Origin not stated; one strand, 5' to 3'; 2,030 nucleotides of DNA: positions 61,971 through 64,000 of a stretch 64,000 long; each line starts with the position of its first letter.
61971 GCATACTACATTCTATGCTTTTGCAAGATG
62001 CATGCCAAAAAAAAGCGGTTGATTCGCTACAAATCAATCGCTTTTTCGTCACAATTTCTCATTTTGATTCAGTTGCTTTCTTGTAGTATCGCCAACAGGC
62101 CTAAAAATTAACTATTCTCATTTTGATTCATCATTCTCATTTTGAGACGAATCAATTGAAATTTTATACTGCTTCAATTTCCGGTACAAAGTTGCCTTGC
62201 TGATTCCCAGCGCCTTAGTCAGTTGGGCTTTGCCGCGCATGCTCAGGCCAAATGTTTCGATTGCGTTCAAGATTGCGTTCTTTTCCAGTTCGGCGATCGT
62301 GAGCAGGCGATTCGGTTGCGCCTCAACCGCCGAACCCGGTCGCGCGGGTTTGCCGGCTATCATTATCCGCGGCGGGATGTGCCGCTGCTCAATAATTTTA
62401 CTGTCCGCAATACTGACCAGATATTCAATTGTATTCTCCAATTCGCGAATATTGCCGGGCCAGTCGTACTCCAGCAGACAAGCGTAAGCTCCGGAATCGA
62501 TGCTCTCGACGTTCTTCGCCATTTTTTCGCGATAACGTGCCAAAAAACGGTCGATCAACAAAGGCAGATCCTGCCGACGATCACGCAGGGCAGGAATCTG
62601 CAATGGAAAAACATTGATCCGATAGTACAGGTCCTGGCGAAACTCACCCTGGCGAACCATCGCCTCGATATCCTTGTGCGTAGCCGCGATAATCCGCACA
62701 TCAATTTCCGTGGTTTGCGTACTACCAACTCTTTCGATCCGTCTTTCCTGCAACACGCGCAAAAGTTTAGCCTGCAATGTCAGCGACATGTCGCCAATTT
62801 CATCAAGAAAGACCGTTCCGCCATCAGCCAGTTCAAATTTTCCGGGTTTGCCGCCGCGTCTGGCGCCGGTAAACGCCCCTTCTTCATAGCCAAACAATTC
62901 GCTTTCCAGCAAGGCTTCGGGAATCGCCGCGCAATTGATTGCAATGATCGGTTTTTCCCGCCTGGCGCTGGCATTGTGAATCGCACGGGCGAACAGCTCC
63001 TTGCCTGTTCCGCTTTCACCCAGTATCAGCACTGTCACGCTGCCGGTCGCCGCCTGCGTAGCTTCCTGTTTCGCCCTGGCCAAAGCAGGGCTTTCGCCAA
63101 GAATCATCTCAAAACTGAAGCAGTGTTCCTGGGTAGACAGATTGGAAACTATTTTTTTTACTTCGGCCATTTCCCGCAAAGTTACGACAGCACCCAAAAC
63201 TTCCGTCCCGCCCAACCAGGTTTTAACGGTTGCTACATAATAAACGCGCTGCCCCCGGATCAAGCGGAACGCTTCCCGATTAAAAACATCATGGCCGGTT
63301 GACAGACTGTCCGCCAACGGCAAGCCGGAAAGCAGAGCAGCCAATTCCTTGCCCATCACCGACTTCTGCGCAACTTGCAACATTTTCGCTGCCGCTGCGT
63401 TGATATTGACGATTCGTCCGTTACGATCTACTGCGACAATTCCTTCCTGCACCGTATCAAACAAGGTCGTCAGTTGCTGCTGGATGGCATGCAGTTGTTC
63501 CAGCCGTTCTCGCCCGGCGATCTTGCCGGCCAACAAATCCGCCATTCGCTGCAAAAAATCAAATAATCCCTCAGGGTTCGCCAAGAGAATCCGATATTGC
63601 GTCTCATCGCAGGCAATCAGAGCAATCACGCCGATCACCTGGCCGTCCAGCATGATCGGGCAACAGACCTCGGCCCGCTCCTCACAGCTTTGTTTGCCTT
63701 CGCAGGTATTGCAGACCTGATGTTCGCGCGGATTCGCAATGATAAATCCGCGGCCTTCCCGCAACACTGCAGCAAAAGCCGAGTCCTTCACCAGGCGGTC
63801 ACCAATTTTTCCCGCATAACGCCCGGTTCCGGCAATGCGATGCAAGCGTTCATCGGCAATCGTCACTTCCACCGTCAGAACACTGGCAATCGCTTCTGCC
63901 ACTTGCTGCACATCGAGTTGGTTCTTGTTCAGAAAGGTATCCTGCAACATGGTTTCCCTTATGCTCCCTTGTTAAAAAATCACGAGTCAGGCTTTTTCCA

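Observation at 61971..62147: Sigma-54 promoter with 15-mer direct repeats overlapping the 3' end of the activator gene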

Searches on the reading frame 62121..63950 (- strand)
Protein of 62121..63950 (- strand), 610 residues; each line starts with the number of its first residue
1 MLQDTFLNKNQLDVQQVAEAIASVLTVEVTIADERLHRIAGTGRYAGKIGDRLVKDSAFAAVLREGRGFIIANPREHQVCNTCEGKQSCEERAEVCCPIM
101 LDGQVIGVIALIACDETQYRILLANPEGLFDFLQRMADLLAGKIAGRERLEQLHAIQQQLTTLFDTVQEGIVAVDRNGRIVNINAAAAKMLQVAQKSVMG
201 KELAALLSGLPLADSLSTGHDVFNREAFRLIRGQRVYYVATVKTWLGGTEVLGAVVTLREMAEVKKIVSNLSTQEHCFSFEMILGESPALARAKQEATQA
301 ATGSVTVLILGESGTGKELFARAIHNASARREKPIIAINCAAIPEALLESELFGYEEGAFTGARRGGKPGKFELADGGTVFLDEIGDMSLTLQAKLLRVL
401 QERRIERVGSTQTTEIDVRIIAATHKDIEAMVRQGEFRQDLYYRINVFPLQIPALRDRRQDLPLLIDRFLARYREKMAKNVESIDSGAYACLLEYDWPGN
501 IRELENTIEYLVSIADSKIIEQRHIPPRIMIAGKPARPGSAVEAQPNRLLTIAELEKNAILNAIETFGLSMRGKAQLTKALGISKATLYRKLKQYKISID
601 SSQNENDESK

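Call 7: search_protein_families(library=pfam, proteins=[window:62121-63950:-])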
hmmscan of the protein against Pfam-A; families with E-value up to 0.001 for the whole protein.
window:62121-63950:- (610 aa): 16 families
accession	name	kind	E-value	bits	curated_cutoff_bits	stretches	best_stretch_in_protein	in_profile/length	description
PF00158.32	Sigma54_activat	-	1.4e-73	246.5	20.2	1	283-450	1-167/168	Sigma-54 interaction domain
PF25601.1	AAA_lid_14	-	2.8e-24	85.2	27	1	456-532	1-77/87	AAA+ ATPase lid domain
PF14532.12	Sigma54_activ_2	-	1.7e-21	77.3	25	1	284-455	1-138/138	Sigma-54 interaction domain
PF00989.32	PAS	-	2.7e-09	37.5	22.6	1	160-259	3-111/113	PAS fold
PF13188.13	PAS_8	-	3.3e-08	33.6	21.8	1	159-205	2-45/65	PAS domain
PF13185.12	GAF_2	-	1.8e-07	31.8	28.6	1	34-119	32-116/136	GAF domain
PF08448.16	PAS_4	-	2.2e-07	31.5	23.1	1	164-264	1-108/110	PAS fold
PF15714.11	SpoVT_C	-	8.4e-07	29.6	27.5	1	15-117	7-105/128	Stage V sporulation protein T C-terminal, transcription factor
PF07728.20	AAA_5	-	1.5e-06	28.7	22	1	307-425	2-122/139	AAA domain (dynein-related subfamily)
PF18024.7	HTH_50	-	3e-06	27.2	27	1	552-598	8-50/50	Helix-turn-helix domain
PF01078.27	Mg_chelatase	-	8.2e-06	25.8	20.3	1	292-422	10-154/207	Magnesium chelatase, subunit ChlI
PF01590.32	GAF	-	1.2e-05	26.3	22.4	1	48-141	45-130/133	GAF domain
PF07724.20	AAA_2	-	0.00015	22.3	27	1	305-407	4-106/166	AAA domain (Cdc48 subfamily)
PF02954.25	HTH_8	-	0.00043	20.4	22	1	552-595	2-42/42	Bacterial regulatory protein, Fis family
PF24820.1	Diguanyl_cycl_sensor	-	0.00067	20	28.1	0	164-203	2-41/109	Diguanylate cyclase-like sensor domain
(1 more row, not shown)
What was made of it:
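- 62118..63950 (-): cdsR-like sigma-54 activator gene (610 aa): GAF/SpoVT_C-like and PAS sensor, AAA+ domain with GAFTGA, Fis-type HTH. Pfam: Sigma54_activat 1.4e-73, AAA_lid_14, PAS, GAF_2, HTH_50/HTH_8 (call 7).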

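Call 8: search_protein_families(library=ncbifam, proteins=[window:62121-63950:-])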
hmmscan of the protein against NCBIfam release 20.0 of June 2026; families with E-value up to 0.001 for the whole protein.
window:62121-63950:- (610 aa): 42 families (the best 25 are shown)
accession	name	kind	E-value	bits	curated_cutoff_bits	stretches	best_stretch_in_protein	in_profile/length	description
NF041552.1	TF_PrdR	equivalog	3.5e-128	428.5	795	1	152-596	128-577/577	sigma-54 dependent transcriptional regulator PrdR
TIGR01817.1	nifA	equivalog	5.7e-106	355.4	528.85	1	271-525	186-438/534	nif-specific transcriptional activator NifA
NF008469.0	PRK11361.1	equivalog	2.3e-101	339.8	714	1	260-598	124-457/461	acetoacetate metabolism transcriptional regulator AtoC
NF003451.0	PRK05022.1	equivalog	1.1e-97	327.9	476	1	254-527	164-441/512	nitric oxide reductase transcriptional regulator NorR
TIGR02329.1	propionate_PrpR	equivalog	4.2e-96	322.7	499.2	1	276-593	207-525/526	propionate catabolism operon regulatory protein PrpR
NF007689.0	PRK10365.1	equivalog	1.6e-95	320.5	760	1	262-593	122-440/441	sigma-54-dependent response regulator transcription factor ZraR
TIGR02915.1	PEP_resp_reg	equivalog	1.7e-95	320.5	502.6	1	263-597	121-444/445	PEP-CTERM-box response regulator transcription factor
TIGR01818.1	ntrC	equivalog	2.6e-93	313.3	558.6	1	261-541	114-393/463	nitrogen regulation protein NR(I)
NF008485.2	PRK11388.1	equivalog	2.9e-93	313.3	551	1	137-600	189-640/643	dihydroxyacetone kinase operon transcriptional regulator DhaR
NF011953.0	PRK15424.1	equivalog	1.8e-90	304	703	1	269-595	207-534/538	propionate catabolism operon regulatory protein PrpR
NF038308.1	RNA_repair_RtcR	equivalog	2.8e-90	303.7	650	1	257-545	156-452/530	RNA repair transcriptional activator RtcR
NF041906.1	V4R_TF_MobR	exception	6e-89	299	999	1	260-595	213-544/544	phenol degradation transcriptional regulator MobR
NF050807.1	TransRegFlbDCaul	equivalog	1.5e-88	297.6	750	1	284-596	121-439/454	sigma-54-dependent transcriptional regulator FlbD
NF011958.0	PRK15429.1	equivalog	2e-85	287.8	830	1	279-600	377-689/692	formate hydrogenlyase transcriptional activator FlhA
NF008085.0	PRK10820.1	equivalog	1.4e-82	278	576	1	158-601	80-516/520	transcriptional regulator TyrR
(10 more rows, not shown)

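Call 9: find_related_loci(query=window:62121-63950:-, collection=genome_contigs, flank=4000)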
Query window:62121-63950:- (610 aa) in genome_contigs; peptide patterns used: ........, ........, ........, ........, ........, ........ (x = any residue, [..] = any of these).
600 stretches matched a pattern (row limit reached: there are more); 600 encode a relative of the query (tblastn E <= 1e-3); the best 80 are kept; 80 distinct loci.
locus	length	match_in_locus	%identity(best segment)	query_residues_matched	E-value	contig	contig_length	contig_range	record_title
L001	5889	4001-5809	40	5-602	3e-143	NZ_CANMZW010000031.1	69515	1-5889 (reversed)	Uncultured Brevibacillus sp. isolate S4Y-50-3Z.fasta NODE_31, whole genome shotgun sequence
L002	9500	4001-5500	42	13-515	1e-128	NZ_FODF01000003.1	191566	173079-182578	Peptostreptococcus russellii strain Calf135, whole genome shotgun sequence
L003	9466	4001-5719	37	5-596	1e-127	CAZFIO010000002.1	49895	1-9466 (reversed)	MAG TPA_asm: uncultured Tissierellaceae bacterium isolate binchicken_co173_324 genome assembly, contig: NODE_2333_length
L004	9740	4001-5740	36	5-595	5e-121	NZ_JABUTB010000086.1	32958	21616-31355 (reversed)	MAG: Clostridium sp. isolate MAG28 scaffold86_size32958, whole genome shotgun sequence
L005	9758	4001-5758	40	14-598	3e-139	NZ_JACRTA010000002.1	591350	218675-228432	Lentihominibacter hominis strain NSJ-24 N24_ctg0002, whole genome shotgun sequence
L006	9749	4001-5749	37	11-595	1e-108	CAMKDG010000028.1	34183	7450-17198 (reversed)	MAG: uncultured Desulfotomaculum sp. isolate SRR12377472_bin.7_metawrap_v1.3_MAG genome assembly, contig: SRR12377472_43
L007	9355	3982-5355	41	149-598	2e-107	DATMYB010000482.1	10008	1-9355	MAG TPA_asm: Syntrophomonas sp. isolate SMAG_U13135 k141_2912, whole genome shotgun sequence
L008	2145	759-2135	40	129-593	5e-110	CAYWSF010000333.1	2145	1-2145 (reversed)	MAG TPA_asm: uncultured Desulfosporosinus sp. isolate SRP192927_co5_228 genome assembly, contig: NODE_142965_length_2145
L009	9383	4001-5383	41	149-598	5e-104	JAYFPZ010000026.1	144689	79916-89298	MAG: Syntrophomonadaceae bacterium isolate CA_145 c_CA_000000050193, whole genome shotgun sequence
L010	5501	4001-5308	41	163-598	3e-101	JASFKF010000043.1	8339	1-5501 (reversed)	MAG: Syntrophobacterales bacterium isolate D0608U48metaG_Bin_309 D0608U48metaG_FD_scaffold_271_c1, whole genome shotgun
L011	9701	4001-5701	34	11-598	1e-100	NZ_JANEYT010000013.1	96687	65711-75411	Photobacterium pectinilyticum strain ZSDE20 NODE_13_length_96687_cov_50.948152, whole genome shotgun sequence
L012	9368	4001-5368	37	147-597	6e-98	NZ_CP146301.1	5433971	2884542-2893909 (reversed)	Sporomusa ovata DSM 2662 chromosome, complete genome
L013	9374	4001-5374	39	148-597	7e-98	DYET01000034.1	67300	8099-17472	MAG TPA_asm: Desulfovirgula sp. isolate Tomsk_2_57_21 Tomsk_k141_11376, whole genome shotgun sequence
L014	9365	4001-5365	38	147-600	6e-96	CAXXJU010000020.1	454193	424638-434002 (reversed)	MAG: Geopsychrobacteraceae bacterium isolate 9bdf4672-5fa0-4c3d-8884-7dacf58b9c52 genome assembly, contig: contig_20, wh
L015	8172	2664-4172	40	97-610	4e-95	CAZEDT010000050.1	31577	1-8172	MAG TPA_asm: uncultured Syntrophomonas sp. isolate SRP302447_co4_168 genome assembly, contig: NODE_3820_length_31577_cov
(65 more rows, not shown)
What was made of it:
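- Tried and rejected: genome_contigs scan with the whole activator (call 9).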

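Call 10: find_encoding_contigs(protein=window:62121-63950:-, flank=3000, max_places=6)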
Protein window:62121-63950:- (610 aa): 2 contigs read that carry it; 1 place shown.
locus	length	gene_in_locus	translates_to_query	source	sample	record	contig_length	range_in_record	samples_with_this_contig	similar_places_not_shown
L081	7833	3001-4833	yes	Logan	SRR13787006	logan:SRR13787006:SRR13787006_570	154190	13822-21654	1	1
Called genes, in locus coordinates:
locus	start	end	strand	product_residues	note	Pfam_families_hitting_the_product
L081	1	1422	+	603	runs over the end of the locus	PF01979:Amidohydro_1, PF07969:Amidohydro_3 (faint), PF13382:Adenine_deam_C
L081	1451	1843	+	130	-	PF00581:Rhodanese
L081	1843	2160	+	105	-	PF07883:Cupin_2, PF05899:Cupin_3 (weak)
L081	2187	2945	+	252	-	-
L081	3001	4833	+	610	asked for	PF13185:GAF_2 (weak), PF00989:PAS, PF08448:PAS_4 (weak), PF13188:PAS_8 (weak), PF00158:Sigma54_activat, PF14532:Sigma54_activ_2, PF07728:AAA_5 (weak), PF25601:AAA_lid_14, +4 more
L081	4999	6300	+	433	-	PF03313:SDH_alpha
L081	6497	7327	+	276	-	PF00497:SBP_bac_3, PF10613:Lig_chan-Glu_bd, PF09084:NMT1 (weak)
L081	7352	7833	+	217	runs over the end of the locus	PF00528:BPD_transp_1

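Call 11: find_homologous_proteins(query=window:62121-63950:-, max_evalue=1e-60)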
Query window:62121-63950:- (610 aa): 7974 proteins with E <= 1e-60 among 8000 candidates; the best 120 are listed.
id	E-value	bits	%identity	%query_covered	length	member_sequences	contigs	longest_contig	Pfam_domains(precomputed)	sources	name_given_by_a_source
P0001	0.0e+0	1331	100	100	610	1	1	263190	PF13188.14,PF13185.13,PF14532.13,PF07728.21,PF15714.12,PF00158.33,PF25601.2,PF01590.33,PF18024.8,PF08448.17,PF00989.32,PF01078.28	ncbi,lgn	-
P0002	0.0e+0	1226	92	100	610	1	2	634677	PF13188.14,PF13185.13,PF00158.33,PF25601.2,PF01590.33,PF18024.8,PF08448.17,PF00989.32,PF14532.13,PF07728.21,PF01078.28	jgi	jgi:PAS domain S-box-containing protein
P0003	0.0e+0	1213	90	100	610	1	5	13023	PF15714.12,PF13188.14,PF13185.13,PF00158.33,PF25601.2,PF00989.32,PF14532.13,PF07728.21,PF01078.28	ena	-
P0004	0.0e+0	1213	90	100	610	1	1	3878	PF15714.12,PF13188.14,PF13185.13,PF00158.33,PF25601.2,PF01590.33,PF00989.32,PF14532.13,PF07728.21,PF01078.28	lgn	-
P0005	0.0e+0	1213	90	100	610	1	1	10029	PF15714.12,PF13188.14,PF13185.13,PF00158.33,PF25601.2,PF00989.32,PF14532.13,PF07728.21,PF01078.28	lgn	-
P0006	0.0e+0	1212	90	100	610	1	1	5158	PF15714.12,PF13188.14,PF13185.13,PF00158.33,PF25601.2,PF00989.32,PF14532.13,PF07728.21,PF01078.28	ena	-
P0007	0.0e+0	1212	90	100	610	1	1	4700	PF15714.12,PF13188.14,PF13185.13,PF00158.33,PF25601.2,PF01590.33,PF00989.32,PF14532.13,PF07728.21,PF01078.28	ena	-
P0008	0.0e+0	1212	90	100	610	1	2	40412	PF15714.12,PF13188.14,PF13185.13,PF00158.33,PF25601.2,PF01590.33,PF00989.32,PF14532.13,PF07728.21,PF01078.28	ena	-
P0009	0.0e+0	1211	90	100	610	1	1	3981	PF13188.14,PF13185.13,PF00158.33,PF25601.2,PF00989.32,PF14532.13,PF07728.21,PF01078.28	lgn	-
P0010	0.0e+0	1211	90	100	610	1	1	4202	PF13188.14,PF13185.13,PF00158.33,PF25601.2,PF00989.32,PF14532.13,PF07728.21,PF01078.28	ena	-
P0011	0.0e+0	1211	90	100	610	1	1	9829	PF15714.12,PF13188.14,PF13185.13,PF00158.33,PF25601.2,PF01590.33,PF00989.32,PF14532.13,PF07728.21,PF01078.28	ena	-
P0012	0.0e+0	1211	90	100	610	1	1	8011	PF13188.14,PF13185.13,PF00158.33,PF25601.2,PF00989.32,PF14532.13,PF07728.21,PF01078.28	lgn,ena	-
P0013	0.0e+0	1210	90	100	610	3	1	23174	PF13188.14,PF13185.13,PF00158.33,PF25601.2,PF00989.32,PF14532.13,PF07728.21,PF01078.28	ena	-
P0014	0.0e+0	1210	90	100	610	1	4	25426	PF15714.12,PF13188.14,PF13185.13,PF00158.33,PF25601.2,PF01590.33,PF00989.32,PF14532.13,PF07728.21,PF01078.28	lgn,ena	-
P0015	0.0e+0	1210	90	100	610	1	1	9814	PF15714.12,PF13188.14,PF13185.13,PF00158.33,PF25601.2,PF00989.32,PF14532.13,PF07728.21,PF01078.28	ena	-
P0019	0.0e+0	1210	90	100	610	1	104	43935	PF13188.14,PF13185.13,PF00158.33,PF25601.2,PF00989.32,PF14532.13,PF07728.21,PF01078.28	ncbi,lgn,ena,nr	ncbi:MAG: sigma 54-interacting transcriptional regulator [Negativicutes bacterium]|nr:sigma 54-inter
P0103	0.0e+0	1145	86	100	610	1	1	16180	PF15714.12,PF13188.14,PF13185.13,PF00158.33,PF25601.2,PF01590.33,PF08448.17,PF00989.32,PF14532.13,PF07728.21,PF01078.28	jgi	-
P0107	2.1e-285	966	74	98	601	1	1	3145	PF15714.12,PF13188.14,PF13185.13,PF00158.33,PF25601.2,PF01590.33,PF08448.17,PF00989.32,PF14532.13,PF07728.21,PF01078.28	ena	-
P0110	6.4e-256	868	68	97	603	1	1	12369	PF13426.14,PF13185.13,PF00158.33,PF25601.2,PF08448.17,PF00989.32,PF14532.13,PF07728.21,PF01078.28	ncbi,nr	ncbi:MAG: Fis family transcriptional regulator [Firmicutes bacterium]|nr:Fis family transcriptional 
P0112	5.3e-251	852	66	97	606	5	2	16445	PF13426.14,PF13185.13,PF00158.33,PF25601.2,PF08448.17,PF00989.32,PF14532.13,PF01078.28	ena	-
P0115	1.0e-248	845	65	100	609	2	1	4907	PF13426.14,PF13185.13,PF00158.33,PF25601.2,PF02954.26,PF08448.17,PF00989.32,PF14532.13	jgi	jgi:sigma-54 dependent transcriptional regulator, acetoin dehydrogenase operon transcriptional activ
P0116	1.8e-247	841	65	97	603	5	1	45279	PF13426.14,PF13185.13,PF00158.33,PF25601.2,PF02954.26,PF08448.17,PF00989.32,PF14532.13,PF07728.21,PF01078.28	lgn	-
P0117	1.8e-234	798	63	97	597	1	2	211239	PF13188.14,PF13185.13,PF00158.33,PF25601.2,PF01590.33,PF02954.26,PF08448.17,PF00989.32,PF14532.13,PF07728.21,PF01078.28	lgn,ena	-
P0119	1.3e-229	782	62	96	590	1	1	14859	PF13188.14,PF13185.13,PF00158.33,PF25601.2,PF02954.26,PF18024.8,PF08448.17,PF00989.32,PF14532.13,PF07728.21,PF01078.28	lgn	-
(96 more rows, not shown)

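Call 12: find_encoding_contigs(protein=P0002, flank=2500, max_places=2)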
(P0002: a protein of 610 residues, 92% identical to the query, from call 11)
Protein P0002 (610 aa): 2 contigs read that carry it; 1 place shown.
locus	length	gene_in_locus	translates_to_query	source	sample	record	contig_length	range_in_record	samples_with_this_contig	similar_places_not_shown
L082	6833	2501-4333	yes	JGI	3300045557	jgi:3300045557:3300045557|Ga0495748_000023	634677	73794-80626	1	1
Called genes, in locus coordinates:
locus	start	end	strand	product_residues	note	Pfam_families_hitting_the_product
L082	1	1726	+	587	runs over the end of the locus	PF01979:Amidohydro_1, PF07969:Amidohydro_3 (faint), PF13382:Adenine_deam_C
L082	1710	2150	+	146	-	PF00581:Rhodanese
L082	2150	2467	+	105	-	PF07883:Cupin_2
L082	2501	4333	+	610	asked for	PF13185:GAF_2 (weak), PF00989:PAS, PF08448:PAS_4 (weak), PF13188:PAS_8, PF00158:Sigma54_activat, PF14532:Sigma54_activ_2, PF07728:AAA_5 (weak), PF25601:AAA_lid_14, +3 more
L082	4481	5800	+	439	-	PF03313:SDH_alpha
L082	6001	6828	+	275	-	PF10613:Lig_chan-Glu_bd, PF00497:SBP_bac_3, PF09084:NMT1 (weak)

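Call 13: find_encoding_contigs(protein=P0019, flank=2500, max_places=2)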
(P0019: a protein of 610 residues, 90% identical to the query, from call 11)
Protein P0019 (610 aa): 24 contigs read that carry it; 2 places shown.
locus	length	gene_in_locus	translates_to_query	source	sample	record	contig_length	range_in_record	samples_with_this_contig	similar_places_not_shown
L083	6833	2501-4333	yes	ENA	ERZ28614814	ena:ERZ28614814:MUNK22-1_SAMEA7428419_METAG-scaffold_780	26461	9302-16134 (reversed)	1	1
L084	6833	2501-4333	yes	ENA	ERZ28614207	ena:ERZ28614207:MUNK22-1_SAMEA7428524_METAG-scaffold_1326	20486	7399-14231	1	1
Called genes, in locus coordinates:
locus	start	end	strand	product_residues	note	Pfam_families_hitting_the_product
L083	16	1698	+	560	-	-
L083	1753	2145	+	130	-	PF00581:Rhodanese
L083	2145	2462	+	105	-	PF07883:Cupin_2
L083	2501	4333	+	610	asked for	PF13185:GAF_2 (weak), PF00989:PAS, PF13188:PAS_8 (weak), PF00158:Sigma54_activat, PF01078:Mg_chelatase (faint), PF14532:Sigma54_activ_2, PF07728:AAA_5 (weak), PF25601:AAA_lid_14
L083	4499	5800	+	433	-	PF03313:SDH_alpha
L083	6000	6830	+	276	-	PF00497:SBP_bac_3, PF10613:Lig_chan-Glu_bd, PF09084:NMT1 (faint)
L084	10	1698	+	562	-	PF01979:Amidohydro_1, PF07969:Amidohydro_3 (faint), PF13382:Adenine_deam_C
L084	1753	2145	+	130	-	PF00581:Rhodanese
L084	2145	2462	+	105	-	PF07883:Cupin_2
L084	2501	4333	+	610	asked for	PF13185:GAF_2 (weak), PF00989:PAS, PF13188:PAS_8 (weak), PF00158:Sigma54_activat, PF01078:Mg_chelatase (faint), PF14532:Sigma54_activ_2, PF07728:AAA_5 (weak), PF25601:AAA_lid_14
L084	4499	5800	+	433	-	PF03313:SDH_alpha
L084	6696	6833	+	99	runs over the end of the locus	PF00528:BPD_transp_1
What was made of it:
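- Checked: Gene calls on relatives give 433 aa (calls 10, 13).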

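Call 14: find_encoding_contigs(protein=P0103, flank=2500, max_places=2)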
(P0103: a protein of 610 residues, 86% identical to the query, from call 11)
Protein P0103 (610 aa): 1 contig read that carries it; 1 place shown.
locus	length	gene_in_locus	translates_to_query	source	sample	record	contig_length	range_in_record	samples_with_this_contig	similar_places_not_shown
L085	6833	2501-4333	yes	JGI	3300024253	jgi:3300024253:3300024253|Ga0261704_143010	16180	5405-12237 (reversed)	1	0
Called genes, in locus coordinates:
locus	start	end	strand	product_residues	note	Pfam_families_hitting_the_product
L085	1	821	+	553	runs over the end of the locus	PF01979:Amidohydro_1, PF07969:Amidohydro_3 (faint), PF13382:Adenine_deam_C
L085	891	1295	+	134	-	PF00581:Rhodanese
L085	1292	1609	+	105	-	PF12852:Cupin_6 (weak), PF07883:Cupin_2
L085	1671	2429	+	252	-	-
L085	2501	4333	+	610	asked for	PF01590:GAF (faint), PF13185:GAF_2 (weak), PF00989:PAS, PF13188:PAS_8 (weak), PF00158:Sigma54_activat, PF14532:Sigma54_activ_2, PF07728:AAA_5 (weak), PF25601:AAA_lid_14, +3 more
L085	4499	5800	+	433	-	PF03313:SDH_alpha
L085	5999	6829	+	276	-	PF00497:SBP_bac_3, PF10613:Lig_chan-Glu_bd, PF09084:NMT1 (faint)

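Call 15: find_encoding_contigs(protein=P0107, flank=2500, max_places=2)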
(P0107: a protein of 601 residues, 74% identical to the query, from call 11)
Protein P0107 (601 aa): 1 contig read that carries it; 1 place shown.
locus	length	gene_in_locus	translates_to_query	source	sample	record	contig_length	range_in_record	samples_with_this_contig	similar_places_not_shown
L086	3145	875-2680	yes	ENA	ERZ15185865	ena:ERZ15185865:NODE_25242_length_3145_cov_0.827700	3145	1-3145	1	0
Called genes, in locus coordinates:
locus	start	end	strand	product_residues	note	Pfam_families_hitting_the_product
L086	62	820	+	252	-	-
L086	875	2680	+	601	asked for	PF01590:GAF (faint), PF13185:GAF_2 (weak), PF15714:SpoVT_C (faint), PF00989:PAS, PF13188:PAS_8 (weak), PF00158:Sigma54_activat, PF14532:Sigma54_activ_2, PF25601:AAA_lid_14, +3 more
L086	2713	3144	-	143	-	?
